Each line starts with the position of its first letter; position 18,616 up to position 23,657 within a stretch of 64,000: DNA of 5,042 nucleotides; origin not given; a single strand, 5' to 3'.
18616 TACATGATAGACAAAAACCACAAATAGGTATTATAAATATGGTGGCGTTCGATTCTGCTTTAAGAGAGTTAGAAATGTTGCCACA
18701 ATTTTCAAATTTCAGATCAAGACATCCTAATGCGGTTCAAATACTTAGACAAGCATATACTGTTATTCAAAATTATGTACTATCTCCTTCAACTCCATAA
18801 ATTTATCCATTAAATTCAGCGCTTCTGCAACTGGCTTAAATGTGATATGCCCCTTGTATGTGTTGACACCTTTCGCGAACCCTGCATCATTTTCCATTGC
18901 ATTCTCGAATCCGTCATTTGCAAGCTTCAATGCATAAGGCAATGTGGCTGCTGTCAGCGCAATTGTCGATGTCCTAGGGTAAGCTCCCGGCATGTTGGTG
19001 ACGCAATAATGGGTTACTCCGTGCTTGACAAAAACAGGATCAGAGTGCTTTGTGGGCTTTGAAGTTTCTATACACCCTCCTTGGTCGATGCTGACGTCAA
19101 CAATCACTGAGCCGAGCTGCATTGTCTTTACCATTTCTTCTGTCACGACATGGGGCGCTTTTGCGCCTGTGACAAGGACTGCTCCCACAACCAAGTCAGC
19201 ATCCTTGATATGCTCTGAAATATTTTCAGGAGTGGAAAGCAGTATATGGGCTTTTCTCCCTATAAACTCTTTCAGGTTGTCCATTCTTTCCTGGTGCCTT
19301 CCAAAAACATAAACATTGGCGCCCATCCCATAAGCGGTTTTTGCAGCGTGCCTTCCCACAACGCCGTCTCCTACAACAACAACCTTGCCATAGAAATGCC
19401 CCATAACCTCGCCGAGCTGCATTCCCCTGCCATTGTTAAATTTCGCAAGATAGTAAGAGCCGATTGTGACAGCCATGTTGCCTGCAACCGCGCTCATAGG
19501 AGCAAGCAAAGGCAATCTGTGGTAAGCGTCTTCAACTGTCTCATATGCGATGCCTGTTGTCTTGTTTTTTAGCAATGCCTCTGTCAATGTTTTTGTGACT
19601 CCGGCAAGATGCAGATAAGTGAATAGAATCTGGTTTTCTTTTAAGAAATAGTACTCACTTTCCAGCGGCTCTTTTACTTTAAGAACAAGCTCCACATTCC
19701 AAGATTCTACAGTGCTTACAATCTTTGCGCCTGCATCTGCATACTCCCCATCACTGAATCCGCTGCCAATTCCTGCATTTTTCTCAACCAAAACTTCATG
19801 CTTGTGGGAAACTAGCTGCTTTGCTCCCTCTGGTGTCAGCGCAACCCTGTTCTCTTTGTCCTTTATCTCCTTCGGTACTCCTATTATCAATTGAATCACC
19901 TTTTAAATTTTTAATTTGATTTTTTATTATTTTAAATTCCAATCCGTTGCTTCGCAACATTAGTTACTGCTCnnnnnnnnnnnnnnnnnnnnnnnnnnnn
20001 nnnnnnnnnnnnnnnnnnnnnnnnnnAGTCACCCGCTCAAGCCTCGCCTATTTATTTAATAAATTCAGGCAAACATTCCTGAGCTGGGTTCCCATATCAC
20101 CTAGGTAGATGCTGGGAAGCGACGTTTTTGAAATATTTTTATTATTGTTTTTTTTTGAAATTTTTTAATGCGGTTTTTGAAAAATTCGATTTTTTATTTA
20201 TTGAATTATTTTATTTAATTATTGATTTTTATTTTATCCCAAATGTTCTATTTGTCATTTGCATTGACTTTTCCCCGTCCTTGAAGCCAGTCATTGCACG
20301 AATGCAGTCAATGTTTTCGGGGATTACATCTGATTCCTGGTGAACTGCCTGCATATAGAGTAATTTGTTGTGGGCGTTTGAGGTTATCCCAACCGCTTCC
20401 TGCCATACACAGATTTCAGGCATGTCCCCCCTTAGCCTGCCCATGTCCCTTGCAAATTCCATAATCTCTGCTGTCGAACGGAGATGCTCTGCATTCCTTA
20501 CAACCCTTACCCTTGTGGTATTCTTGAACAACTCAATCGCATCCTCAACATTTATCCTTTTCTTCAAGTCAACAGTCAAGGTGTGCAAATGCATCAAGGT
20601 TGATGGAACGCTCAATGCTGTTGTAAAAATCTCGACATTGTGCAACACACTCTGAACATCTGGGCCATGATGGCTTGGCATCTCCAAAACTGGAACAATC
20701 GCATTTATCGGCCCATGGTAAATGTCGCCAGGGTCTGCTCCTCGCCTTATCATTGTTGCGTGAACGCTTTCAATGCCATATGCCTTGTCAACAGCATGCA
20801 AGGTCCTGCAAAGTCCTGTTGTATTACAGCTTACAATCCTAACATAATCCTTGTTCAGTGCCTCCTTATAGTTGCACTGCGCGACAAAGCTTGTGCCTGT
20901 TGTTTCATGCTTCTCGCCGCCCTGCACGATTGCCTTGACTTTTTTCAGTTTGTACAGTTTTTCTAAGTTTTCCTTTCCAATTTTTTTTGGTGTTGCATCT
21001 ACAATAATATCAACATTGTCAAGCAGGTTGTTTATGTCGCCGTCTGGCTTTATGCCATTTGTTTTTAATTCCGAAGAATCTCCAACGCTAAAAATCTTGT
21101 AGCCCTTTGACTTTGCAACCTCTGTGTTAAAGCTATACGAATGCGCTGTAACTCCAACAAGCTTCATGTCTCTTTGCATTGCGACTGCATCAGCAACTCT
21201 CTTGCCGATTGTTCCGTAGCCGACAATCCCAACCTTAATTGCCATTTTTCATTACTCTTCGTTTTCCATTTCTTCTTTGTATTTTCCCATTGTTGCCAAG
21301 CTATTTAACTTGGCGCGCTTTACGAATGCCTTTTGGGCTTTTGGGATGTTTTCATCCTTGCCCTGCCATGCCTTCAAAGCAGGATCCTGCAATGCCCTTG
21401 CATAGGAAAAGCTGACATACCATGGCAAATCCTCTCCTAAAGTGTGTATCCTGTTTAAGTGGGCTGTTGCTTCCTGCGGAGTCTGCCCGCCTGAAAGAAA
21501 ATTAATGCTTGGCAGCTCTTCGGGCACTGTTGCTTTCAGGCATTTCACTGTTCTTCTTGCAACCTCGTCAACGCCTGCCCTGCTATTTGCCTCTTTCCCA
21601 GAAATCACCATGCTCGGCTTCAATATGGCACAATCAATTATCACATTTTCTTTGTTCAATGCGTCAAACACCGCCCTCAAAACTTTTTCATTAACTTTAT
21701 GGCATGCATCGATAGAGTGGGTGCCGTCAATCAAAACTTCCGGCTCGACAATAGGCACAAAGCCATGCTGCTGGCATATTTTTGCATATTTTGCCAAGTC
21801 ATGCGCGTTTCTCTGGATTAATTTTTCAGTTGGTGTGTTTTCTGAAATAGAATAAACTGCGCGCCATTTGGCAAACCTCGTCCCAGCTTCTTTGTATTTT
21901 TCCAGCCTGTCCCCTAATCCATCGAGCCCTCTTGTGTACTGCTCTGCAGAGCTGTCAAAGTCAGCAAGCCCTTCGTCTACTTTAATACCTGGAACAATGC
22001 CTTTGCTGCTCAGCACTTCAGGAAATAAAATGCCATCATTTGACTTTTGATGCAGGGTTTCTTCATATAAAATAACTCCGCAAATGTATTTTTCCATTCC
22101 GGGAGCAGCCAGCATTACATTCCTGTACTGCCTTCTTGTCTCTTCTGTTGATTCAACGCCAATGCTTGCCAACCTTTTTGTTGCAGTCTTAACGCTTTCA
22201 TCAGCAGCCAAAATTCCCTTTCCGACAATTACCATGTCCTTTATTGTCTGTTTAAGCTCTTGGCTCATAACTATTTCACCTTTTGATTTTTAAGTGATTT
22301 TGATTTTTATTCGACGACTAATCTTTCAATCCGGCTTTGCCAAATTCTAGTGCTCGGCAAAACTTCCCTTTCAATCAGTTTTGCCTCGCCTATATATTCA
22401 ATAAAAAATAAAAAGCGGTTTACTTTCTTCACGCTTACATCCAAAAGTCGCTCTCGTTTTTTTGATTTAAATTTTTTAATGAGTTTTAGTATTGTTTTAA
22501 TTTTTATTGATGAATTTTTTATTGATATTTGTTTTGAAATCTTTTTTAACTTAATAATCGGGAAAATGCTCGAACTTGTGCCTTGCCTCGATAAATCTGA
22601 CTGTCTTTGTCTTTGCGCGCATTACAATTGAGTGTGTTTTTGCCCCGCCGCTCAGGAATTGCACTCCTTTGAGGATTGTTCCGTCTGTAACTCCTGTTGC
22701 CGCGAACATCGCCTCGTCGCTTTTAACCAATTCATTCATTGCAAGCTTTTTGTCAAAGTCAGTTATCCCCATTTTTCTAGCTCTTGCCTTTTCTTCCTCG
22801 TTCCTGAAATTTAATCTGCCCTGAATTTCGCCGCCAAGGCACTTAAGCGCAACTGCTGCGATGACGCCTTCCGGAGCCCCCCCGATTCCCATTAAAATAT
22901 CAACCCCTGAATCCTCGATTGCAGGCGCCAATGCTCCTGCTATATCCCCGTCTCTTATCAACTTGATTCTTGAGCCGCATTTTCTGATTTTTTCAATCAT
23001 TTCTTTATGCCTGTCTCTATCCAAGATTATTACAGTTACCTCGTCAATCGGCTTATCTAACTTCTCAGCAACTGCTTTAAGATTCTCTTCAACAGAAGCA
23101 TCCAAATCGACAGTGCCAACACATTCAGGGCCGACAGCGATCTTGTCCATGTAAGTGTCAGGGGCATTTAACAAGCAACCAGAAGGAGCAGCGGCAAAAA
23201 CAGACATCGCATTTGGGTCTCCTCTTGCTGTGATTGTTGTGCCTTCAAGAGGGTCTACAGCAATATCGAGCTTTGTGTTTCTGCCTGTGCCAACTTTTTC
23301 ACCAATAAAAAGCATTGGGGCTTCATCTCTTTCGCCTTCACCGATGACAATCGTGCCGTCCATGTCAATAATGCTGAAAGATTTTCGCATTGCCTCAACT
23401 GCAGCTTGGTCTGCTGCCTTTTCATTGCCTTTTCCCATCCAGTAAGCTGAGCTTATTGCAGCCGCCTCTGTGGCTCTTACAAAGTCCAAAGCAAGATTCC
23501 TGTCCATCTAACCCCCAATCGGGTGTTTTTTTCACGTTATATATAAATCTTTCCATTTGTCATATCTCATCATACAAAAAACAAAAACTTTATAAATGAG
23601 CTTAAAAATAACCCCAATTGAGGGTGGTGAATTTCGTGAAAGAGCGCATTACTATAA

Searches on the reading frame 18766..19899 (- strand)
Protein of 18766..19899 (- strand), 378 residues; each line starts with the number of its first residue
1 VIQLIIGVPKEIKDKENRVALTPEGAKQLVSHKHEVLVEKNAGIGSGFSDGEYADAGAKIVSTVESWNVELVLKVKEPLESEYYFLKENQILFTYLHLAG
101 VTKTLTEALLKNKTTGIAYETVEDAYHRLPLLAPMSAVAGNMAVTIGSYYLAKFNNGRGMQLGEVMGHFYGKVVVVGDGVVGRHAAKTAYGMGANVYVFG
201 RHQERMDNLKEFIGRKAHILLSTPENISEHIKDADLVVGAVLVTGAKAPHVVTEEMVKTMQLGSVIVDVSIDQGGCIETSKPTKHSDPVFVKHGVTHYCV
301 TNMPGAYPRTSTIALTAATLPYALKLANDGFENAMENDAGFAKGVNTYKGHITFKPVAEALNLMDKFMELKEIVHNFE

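Call 79: search_protein_families(library=pfam, proteins=[window:18766-19899:-], max_evalue=0.01)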
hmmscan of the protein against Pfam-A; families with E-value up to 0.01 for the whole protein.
window:18766-19899:- (378 aa): 7 families
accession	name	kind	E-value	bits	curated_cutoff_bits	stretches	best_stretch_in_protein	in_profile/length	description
PF01262.27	AlaDh_PNT_C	-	9.3e-78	261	23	1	143-354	1-213/214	Alanine dehydrogenase/PNT, C-terminal domain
PF05222.21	AlaDh_PNT_N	-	1.3e-46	158.6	30.4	1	7-139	1-136/136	Alanine dehydrogenase/PNT, N-terminal domain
PF01488.26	Shikimate_DH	-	1e-07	32.6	24.3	1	172-270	14-112/138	Shikimate / quinate 5-dehydrogenase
PF02826.25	2-Hacid_dh_C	-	1.1e-06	28.5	25.1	1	172-270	38-127/178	D-isomer specific 2-hydroxyacid dehydrogenase, NAD binding domain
PF03446.21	NAD_binding_2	-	1.6e-05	25.4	21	1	173-270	2-93/161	NAD binding domain of 6-phosphogluconate dehydrogenase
PF13241.12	NAD_binding_7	-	0.001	20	22.1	1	172-241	9-69/104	Putative NAD(P)-binding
PF02882.25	THF_DHG_CYH_C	-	0.0012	18.6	27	1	219-274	65-112/160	Tetrahydrofolate dehydrogenase/cyclohydrolase, NAD(P)-binding domain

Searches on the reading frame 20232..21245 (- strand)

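Call 57: search_protein_families(library=pfam, proteins=[window:20232-21245:-], max_evalue=0.001)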
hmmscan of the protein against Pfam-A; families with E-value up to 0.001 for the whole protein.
window:20232-21245:- (338 aa): 5 families
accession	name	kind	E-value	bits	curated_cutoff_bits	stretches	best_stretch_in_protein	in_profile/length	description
PF02800.25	Gp_dh_C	-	2.7e-22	79.5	24.4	1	145-299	1-156/158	Glyceraldehyde 3-phosphate dehydrogenase, C-terminal domain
PF01113.26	DapB_N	-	1.8e-08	34.9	25.6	1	3-118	1-101/124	Dihydrodipicolinate reductase, N-terminus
PF01408.29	GFO_IDH_MocA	-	2.7e-05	25.3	24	1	3-102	1-87/120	Oxidoreductase family, NAD-binding Rossmann fold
PF00044.30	Gp_dh_N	-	0.00021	22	31.7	1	3-38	1-35/101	Glyceraldehyde 3-phosphate dehydrogenase, NAD binding domain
PF02826.25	2-Hacid_dh_C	-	0.00028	20.8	25.1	0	4-38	38-71/178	D-isomer specific 2-hydroxyacid dehydrogenase, NAD binding domain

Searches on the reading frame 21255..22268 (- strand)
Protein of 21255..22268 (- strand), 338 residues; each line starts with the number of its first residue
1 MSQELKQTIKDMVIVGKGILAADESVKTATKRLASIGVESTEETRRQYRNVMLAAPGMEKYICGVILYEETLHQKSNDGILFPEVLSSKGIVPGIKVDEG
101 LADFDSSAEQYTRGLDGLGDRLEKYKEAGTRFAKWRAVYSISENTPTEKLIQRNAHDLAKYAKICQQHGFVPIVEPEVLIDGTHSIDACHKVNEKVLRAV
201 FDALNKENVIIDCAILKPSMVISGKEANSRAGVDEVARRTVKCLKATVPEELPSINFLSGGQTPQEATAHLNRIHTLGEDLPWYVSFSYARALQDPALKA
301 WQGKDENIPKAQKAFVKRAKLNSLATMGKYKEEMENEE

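Call 57: search_protein_families(library=pfam, proteins=[window:21255-22268:-], max_evalue=0.001)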
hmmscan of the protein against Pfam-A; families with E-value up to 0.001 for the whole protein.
window:21255-22268:- (338 aa): 1 family
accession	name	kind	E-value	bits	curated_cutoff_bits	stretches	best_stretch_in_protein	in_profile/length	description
PF00274.25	Glycolytic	-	5.5e-134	446.8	22.2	1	4-336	1-335/349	Fructose-bisphosphate aldolase class-I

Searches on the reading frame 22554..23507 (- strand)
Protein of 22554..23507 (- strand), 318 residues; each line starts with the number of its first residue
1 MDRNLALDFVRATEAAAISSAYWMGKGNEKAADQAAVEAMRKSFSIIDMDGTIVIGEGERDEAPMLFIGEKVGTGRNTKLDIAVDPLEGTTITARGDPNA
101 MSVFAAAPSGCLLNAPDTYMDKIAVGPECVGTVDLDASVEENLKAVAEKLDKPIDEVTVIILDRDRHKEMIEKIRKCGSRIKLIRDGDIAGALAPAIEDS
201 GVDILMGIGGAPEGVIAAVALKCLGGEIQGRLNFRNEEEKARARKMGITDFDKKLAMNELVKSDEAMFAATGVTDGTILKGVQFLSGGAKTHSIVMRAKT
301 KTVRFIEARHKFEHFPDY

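Call 57: search_protein_families(library=pfam, proteins=[window:22554-23507:-], max_evalue=0.001)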
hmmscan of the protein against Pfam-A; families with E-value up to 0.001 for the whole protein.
window:22554-23507:- (318 aa): 1 family
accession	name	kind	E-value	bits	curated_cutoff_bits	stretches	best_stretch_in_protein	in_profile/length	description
PF03320.18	FBPase_glpX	-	5.8e-143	475.8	27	1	3-310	1-307/307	Bacterial fructose-1,6-bisphosphatase, glpX-encoded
